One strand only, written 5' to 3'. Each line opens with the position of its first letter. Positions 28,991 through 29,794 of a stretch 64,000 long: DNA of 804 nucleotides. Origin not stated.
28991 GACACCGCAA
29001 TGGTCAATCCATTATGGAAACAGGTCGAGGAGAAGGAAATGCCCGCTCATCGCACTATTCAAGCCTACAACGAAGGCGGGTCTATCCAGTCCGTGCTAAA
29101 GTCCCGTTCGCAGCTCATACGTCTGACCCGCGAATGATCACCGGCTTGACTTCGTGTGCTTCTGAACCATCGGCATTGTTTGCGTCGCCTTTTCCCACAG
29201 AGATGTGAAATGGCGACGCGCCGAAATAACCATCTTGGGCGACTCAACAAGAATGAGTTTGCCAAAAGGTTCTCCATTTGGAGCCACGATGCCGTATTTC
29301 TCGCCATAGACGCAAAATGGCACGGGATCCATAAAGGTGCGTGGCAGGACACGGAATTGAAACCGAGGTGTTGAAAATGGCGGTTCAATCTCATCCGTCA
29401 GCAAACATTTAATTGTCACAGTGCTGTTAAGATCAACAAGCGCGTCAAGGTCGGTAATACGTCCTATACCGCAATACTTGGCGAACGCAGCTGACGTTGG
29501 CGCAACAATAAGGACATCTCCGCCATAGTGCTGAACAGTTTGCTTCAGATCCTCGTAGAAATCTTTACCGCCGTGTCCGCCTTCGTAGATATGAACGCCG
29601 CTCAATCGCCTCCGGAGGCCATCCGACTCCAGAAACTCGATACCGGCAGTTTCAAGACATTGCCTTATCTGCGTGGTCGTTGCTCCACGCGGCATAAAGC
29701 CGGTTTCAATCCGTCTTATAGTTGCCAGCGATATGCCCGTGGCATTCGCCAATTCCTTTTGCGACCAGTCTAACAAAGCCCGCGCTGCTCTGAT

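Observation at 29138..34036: Five-member paralogous family: XRE-type HTH fused to a conserved C-terminal domain of about 150 aa, positioned at the ends of island operons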

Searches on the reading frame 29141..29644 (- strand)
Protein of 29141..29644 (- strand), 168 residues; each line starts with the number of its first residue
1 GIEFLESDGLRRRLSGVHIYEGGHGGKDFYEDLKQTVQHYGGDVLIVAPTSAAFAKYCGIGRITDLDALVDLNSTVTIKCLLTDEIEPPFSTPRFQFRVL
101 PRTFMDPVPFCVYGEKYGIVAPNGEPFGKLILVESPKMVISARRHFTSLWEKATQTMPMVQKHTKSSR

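Call 11: find_homologous_proteins(query=A2, max_evalue=0.001)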
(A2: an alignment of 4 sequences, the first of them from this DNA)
Query A2 (4 sequences) (168 aa, profile of the alignment): 136 proteins with E <= 0.001 among 1590 candidates; the best 120 are listed.
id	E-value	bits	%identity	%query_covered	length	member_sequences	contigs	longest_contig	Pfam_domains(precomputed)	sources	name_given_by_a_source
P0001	1.6e-66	241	100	100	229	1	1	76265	PF01381.29,PF13560.13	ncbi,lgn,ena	-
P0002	3.8e-66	240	26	91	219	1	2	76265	PF01381.29,PF13560.13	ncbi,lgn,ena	-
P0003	6.5e-65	236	32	90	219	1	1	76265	PF01381.29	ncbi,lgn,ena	-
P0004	7.0e-63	229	30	91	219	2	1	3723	-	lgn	-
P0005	7.3e-61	223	27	97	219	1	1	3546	PF01381.29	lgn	-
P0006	1.1e-60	222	28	91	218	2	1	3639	-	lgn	-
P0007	5.6e-60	220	28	93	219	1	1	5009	PF01381.29,PF13560.13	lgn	-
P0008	2.3e-59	218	29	91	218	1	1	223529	-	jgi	jgi:transcriptional regulator with XRE-family HTH domain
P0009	4.4e-59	217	28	91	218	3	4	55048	-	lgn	-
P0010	9.2e-59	216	25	91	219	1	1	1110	PF12844.14,PF01381.29,PF13560.13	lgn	-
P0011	2.2e-58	215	29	90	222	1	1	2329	PF01381.29,PF13560.13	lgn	-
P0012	6.5e-58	213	26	90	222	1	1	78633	PF01381.29,PF13560.13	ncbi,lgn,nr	ncbi:MAG: helix-turn-helix domain-containing protein [Alphaproteobacteria bacterium]|nr:helix-turn-h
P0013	6.8e-58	213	26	91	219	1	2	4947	-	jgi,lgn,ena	-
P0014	2.3e-57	211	25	92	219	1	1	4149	-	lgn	-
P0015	2.9e-57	211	25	92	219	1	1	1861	-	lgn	-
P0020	3.0e-53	198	22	90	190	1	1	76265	-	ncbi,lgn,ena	-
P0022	4.7e-52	194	70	98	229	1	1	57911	PF01381.29,PF13560.13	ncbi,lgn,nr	ncbi:MAG: helix-turn-helix domain-containing protein [Alphaproteobacteria bacterium]|nr:helix-turn-h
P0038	8.7e-44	167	29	92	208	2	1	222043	PF01381.29,PF13560.13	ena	-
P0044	4.6e-43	165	25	92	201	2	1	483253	PF01381.29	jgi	jgi:DNA-binding XRE family transcriptional regulator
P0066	1.5e-39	153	25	91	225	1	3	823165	PF01381.29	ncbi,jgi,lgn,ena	jgi:transcriptional regulator with XRE-family HTH domain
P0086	1.0e-37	147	30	93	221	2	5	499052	PF12844.14,PF01381.29,PF13560.13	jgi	jgi:transcriptional regulator with XRE-family HTH domain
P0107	3.3e-35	139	28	91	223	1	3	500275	PF01381.29,PF13560.13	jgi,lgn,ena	jgi:transcriptional regulator with XRE-family HTH domain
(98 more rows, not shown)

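Call 23: find_encoding_contigs(protein=P0001, flank=10000, max_places=2)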
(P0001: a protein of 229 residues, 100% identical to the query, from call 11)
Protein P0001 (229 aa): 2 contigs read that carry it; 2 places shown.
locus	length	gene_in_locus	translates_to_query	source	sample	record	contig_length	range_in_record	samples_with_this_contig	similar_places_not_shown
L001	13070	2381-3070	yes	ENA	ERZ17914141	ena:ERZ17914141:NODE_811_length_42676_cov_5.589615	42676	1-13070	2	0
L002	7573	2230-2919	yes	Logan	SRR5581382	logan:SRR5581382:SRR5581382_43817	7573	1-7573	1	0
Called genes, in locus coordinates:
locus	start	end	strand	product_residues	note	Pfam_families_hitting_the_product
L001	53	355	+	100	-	PF01381:HTH_3 (weak)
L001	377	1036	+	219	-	PF01381:HTH_3 (weak)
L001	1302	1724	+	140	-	-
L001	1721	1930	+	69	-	-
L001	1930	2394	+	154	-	PF00293:NUDIX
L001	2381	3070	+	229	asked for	PF01381:HTH_3, PF13560:HTH_31 (faint)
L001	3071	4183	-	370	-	-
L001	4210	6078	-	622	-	PF13522:GATase_6, PF13537:GATase_7, PF00733:Asn_synthase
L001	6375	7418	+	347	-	PF19420:DDAH_eukar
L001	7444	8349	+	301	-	PF19420:DDAH_eukar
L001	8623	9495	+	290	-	-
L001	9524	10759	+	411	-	PF00764:Arginosuc_synth, PF20979:Arginosuc_syn_C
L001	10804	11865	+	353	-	PF04389:Peptidase_M28 (weak), PF01546:Peptidase_M20, PF07687:M20_dimer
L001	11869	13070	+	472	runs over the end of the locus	PF00206:Lyase_1, PF14698:ASL_C2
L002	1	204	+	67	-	?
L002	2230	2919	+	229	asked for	PF01381:HTH_3, PF13560:HTH_31 (faint)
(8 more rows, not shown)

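Call 25: find_encoding_contigs(protein=P0022, flank=10000, max_places=2)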
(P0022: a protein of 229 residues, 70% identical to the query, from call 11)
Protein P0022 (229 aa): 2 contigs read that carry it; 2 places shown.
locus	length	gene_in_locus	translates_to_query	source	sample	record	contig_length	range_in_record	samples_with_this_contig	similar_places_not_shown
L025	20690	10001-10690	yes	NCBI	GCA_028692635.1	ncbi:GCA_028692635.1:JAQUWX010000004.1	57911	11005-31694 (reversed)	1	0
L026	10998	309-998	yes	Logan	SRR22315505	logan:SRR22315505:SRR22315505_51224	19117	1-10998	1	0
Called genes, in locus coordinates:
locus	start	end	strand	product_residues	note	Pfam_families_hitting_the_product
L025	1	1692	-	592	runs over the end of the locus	PF13510:Fer2_4, PF10588:NADH-G_4Fe-4S_3, PF12838:Fer4_7, PF14697:Fer4_21 (weak), PF22117:Fer4_Nqo3, PF00037:Fer4 (weak), PF02906:Fe_hyd_lg_C, PF02256:Fe_hyd_SSU, +1 more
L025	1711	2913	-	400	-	PF01512:Complex1_51K, PF10589:NADH_4Fe-4S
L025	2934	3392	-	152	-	PF01257:2Fe-2S_thioredx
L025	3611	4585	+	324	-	-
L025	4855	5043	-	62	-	-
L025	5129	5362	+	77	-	PF13443:HTH_26 (weak), PF01381:HTH_3, PF12844:HTH_19 (weak), PF13560:HTH_31 (weak)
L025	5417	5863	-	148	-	-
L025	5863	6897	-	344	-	PF09924:LPG_synthase_C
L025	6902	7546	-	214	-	PF01381:HTH_3 (weak)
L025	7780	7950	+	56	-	-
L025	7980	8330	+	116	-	-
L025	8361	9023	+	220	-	-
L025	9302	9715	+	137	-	-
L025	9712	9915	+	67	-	-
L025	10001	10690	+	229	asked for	PF01381:HTH_3, PF13560:HTH_31 (faint)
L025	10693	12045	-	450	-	PF00206:Lyase_1, PF14698:ASL_C2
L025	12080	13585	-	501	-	PF04107:GCS2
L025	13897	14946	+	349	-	PF19420:DDAH_eukar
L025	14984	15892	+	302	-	PF19420:DDAH_eukar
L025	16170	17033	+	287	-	-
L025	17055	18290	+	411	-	PF00764:Arginosuc_synth, PF20979:Arginosuc_syn_C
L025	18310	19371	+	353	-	PF01546:Peptidase_M20, PF07687:M20_dimer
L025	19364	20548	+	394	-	PF02784:Orn_Arg_deC_N, PF00278:Orn_DAP_Arg_deC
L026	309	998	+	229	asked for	PF01381:HTH_3, PF13560:HTH_31 (faint)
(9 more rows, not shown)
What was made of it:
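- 29138..29827 (-): HP (229 aa): last gene of the F3-F4-NUDIX unit, tail to tail with the GCS2-like gene. It was the protein modelled. The 70% ortholog P0022 keeps the same position beside an arginine-type cluster (call 25).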

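Call 26: find_encoding_contigs(protein=P0008, flank=8000, max_places=2)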
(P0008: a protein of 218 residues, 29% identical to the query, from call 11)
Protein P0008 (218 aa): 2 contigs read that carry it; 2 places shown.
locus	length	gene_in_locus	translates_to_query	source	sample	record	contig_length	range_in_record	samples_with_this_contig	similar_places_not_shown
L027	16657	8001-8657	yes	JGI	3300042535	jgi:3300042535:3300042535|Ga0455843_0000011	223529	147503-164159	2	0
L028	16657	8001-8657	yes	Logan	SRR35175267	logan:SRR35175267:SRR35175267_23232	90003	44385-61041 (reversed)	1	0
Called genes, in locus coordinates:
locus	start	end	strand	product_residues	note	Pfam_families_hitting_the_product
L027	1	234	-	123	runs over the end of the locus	PF11171:DUF2958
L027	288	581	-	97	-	PF05284:DUF736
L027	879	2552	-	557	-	-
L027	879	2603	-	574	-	-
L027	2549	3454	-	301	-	PF08401:ArdcN, PF20054:Tc-38 (weak), PF18818:MPTase-PolyVal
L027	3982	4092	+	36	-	-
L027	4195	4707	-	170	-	PF00583:Acetyltransf_1, PF13673:Acetyltransf_10, PF13508:Acetyltransf_7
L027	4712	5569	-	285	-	PF10074:RovC_DNA-bd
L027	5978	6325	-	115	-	-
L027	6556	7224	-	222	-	-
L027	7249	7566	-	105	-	-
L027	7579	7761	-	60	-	-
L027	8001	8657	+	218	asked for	-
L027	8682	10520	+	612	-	PF13522:GATase_6, PF13537:GATase_7, PF00733:Asn_synthase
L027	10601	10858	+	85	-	PF05930:Phage_AlpA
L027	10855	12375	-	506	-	PF13356:Arm-DNA-bind_3, PF22022:Phage_int_M, PF00589:Phage_integrase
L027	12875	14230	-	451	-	PF01435:Peptidase_M48, PF13428:TPR_14 (faint), PF13432:TPR_16 (faint), PF12895:ANAPC3 (weak), PF13414:TPR_11 (faint), PF13431:TPR_17 (faint)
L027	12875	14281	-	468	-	PF01435:Peptidase_M48, PF13432:TPR_16 (faint), PF12895:ANAPC3 (weak), PF13431:TPR_17 (faint), PF13414:TPR_11 (faint), PF13428:TPR_14 (faint)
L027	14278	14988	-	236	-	PF01728:FtsJ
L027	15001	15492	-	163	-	PF01035:DNA_binding_1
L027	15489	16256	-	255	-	-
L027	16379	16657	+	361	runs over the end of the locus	PF00586:AIRS, PF02769:AIRS_C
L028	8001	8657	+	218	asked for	-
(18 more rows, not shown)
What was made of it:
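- In L027 the module lies beside AlpA and a tyrosine integrase in an ICE-like element (call 26).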

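Call 27: find_encoding_contigs(protein=P0066, flank=8000, max_places=2)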
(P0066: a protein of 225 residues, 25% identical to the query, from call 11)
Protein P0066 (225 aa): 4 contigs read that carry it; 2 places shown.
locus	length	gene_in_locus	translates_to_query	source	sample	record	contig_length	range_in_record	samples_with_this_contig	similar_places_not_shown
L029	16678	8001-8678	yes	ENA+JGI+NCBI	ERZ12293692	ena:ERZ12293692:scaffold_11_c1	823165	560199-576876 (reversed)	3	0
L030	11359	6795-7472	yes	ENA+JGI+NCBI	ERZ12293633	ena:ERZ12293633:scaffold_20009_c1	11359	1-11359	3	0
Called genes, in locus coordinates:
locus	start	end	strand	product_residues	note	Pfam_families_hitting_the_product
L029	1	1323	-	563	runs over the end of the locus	PF25919:BSH_CusB (faint), PF25917:BSH_RND (weak), PF25973:BSH_CzcB (faint), PF25984:BSH_YknX (weak), PF25988:HH_CyaD, PF25994:HH_AprE, PF26002:Beta-barrel_AprE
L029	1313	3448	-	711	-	PF03412:Peptidase_C39, PF00664:ABC_membrane, PF00005:ABC_tran, PF02463:SMC_N (faint)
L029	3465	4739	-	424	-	PF02321:OEP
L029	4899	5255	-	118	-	PF08281:Sigma70_r4_2 (weak), PF04545:Sigma70_r4 (faint), PF00196:GerE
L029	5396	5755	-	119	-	-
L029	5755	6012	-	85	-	-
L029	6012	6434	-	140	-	-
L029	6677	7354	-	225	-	PF01381:HTH_3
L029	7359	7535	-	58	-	-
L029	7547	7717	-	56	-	-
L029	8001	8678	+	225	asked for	PF01381:HTH_3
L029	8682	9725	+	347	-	PF08241:Methyltransf_11 (weak)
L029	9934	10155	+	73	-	-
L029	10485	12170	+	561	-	PF00005:ABC_tran, PF02463:SMC_N (faint), PF13401:AAA_22 (faint), PF13476:AAA_23 (faint), PF13521:AAA_28 (faint), PF13555:AAA_29 (faint), PF12848:ABC_tran_Xtn, PF00005:ABC_tran, +1 more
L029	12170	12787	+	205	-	PF01810:LysE, PF03741:TerC (weak)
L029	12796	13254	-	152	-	-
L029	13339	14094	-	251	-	-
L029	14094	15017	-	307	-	-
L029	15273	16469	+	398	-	PF08032:SpoU_sub_bind, PF00588:SpoU_methylase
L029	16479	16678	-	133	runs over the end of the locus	PF09945:DUF2177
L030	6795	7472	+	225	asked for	PF01381:HTH_3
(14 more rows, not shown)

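Call 28: search_solved_structures(query=A2, max_evalue=10, show_alignments=5)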
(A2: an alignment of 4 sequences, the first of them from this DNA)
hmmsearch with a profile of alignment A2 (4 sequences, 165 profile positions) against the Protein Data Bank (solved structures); distinct sequences matched with E-value up to 10: 16.
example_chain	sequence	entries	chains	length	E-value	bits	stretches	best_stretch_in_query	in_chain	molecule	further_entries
2zi3_A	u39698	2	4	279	0.1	15.7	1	17-80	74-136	Deoxycytidine kinase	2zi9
2zi4_A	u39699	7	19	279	0.11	15.7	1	17-80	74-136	Deoxycytidine kinase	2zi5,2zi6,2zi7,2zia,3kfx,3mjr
5mqj_A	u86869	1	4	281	0.11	15.7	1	17-79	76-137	Deoxycytidine kinase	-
2no0_A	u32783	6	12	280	0.11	15.6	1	17-80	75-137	Deoxycytidine kinase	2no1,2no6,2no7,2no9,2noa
3qej_A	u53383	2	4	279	0.11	15.6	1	17-80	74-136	Deoxycytidine kinase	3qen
4jlj_A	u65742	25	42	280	0.11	15.6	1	17-80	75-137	Deoxycytidine kinase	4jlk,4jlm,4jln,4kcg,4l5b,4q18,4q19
5mql_A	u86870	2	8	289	0.14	15.2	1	17-79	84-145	Deoxycytidine kinase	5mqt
8t49_A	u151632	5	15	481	0.27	14.3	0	73-113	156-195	MD65 N332-GT5 SOSIP gp120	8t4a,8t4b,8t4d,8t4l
7qep_C6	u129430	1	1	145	0.31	14.1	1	76-106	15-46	40S RIBOSOMAL PROTEIN S16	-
3qeo_A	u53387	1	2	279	0.33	14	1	17-79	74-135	Deoxycytidine kinase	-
6nf5_A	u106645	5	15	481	0.34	14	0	73-113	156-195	HIV-1 Env BG505 MD64 N332-GT5 SOSIP gp120 | BG505_MD64_N332-GT5 gp120 | MD64 N332-GT5 SOSIP gp120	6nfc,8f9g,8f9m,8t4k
1byr_A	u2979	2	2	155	0.58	13.3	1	124-156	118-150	PROTEIN (ENDONUCLEASE)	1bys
1p5z_B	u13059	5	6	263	0.75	12.9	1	19-80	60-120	Deoxycytidine kinase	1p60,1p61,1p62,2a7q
2qrn_A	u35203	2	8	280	0.87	12.7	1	20-80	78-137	Deoxycytidine kinase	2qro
8d0y_G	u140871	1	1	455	1.7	11.7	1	71-113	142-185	BG505SOSIPv8 gp120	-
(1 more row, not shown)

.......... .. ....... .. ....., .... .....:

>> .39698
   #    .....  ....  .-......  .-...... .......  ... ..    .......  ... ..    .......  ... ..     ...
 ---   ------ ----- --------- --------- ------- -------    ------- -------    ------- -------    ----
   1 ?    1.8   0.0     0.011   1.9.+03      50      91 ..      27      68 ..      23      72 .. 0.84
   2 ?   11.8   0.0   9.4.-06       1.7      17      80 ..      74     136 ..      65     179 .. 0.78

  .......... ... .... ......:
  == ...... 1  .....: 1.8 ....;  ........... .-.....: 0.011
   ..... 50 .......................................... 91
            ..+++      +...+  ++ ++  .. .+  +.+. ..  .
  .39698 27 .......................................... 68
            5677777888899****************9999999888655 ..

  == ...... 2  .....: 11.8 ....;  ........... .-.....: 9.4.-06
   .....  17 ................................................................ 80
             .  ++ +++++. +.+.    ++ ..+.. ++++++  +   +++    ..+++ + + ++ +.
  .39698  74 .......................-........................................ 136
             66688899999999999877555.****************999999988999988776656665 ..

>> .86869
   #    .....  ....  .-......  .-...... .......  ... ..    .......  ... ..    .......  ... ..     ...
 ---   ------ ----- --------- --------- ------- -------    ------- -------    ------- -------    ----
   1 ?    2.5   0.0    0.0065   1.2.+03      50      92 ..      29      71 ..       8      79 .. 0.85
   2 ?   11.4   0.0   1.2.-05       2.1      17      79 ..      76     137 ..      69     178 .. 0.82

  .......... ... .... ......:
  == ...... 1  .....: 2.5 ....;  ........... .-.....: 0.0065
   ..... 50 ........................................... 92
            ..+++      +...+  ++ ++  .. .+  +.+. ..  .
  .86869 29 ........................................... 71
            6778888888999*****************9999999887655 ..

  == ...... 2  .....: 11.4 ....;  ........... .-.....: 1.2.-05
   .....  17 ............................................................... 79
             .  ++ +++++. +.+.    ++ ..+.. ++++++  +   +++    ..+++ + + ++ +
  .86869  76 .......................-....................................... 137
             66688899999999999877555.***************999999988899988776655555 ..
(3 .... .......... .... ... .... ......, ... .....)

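Call 49: search_protein_families(library=pfam, proteins=[L029:8682-9725:+, L027:5978-6325:-, L025:7902-8330:+], max_evalue=0.01)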
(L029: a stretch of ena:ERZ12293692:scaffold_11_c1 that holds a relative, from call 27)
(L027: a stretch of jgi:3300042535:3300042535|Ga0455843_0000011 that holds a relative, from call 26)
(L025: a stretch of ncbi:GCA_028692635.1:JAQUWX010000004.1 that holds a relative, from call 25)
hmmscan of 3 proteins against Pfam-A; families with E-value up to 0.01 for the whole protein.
L029:8682-9725:+ (347 aa): 3 families
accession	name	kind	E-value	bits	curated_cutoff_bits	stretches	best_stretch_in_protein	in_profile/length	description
PF08241.18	Methyltransf_11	-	7.2e-06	27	21.2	1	123-216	2-95/95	Methyltransferase domain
PF13649.12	Methyltransf_25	-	4.1e-05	24.6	27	1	121-212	1-97/97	Methyltransferase domain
PF13489.12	Methyltransf_23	-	0.0057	16.8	27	0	117-263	22-162/164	Methyltransferase domain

L027:5978-6325:- (115 aa): 0 families

L025:7902-8330:+ (142 aa): 0 families

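Call 59: search_protein_representatives(alignment_id=A2)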
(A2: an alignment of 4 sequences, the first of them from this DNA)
Query: 4 sequences, 165 profile positions. Proteins with E-value up to 0.001 (for the whole library): 1508; up to 1e-10: 582; up to 1e-30: 16. The best 150 are listed.
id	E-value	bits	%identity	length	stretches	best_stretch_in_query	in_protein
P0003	2.1e-65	235.9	-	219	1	1-165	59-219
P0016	2.0e-55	203.4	-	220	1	1-161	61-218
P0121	6.2e-42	159.6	-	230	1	1-159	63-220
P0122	1.0e-41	158.9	-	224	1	1-161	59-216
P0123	3.0e-38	147.6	-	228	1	1-156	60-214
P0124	3.7e-37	144.0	-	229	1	1-159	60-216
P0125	2.2e-35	138.3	-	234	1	1-157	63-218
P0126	4.9e-35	137.1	-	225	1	1-157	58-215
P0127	1.1e-34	135.9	-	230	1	1-155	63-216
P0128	1.8e-33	132.1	-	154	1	20-165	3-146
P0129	2.8e-32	128.1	-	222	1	1-155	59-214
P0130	4.0e-32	127.7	-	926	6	14-155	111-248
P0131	8.3e-32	126.6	-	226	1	1-155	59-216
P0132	1.6e-31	125.7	-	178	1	1-160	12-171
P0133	3.0e-31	124.8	-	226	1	1-161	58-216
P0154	1.1e-27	113.2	-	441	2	1-153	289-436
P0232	3.9e-22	95.2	-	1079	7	16-153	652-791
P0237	4.2e-22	95.1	-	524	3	14-155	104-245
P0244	1.6e-21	93.2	-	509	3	15-156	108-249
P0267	1.3e-20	90.2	-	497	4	100-156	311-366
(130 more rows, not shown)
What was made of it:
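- Checked: There are 1508 clusters at 50% identity in public data (call 59).
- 1508 clusters, nearly all 210-235 aa, with the domain starting at residue 58-63 (call 59). 1508 database clusters with the same architecture (call 59).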
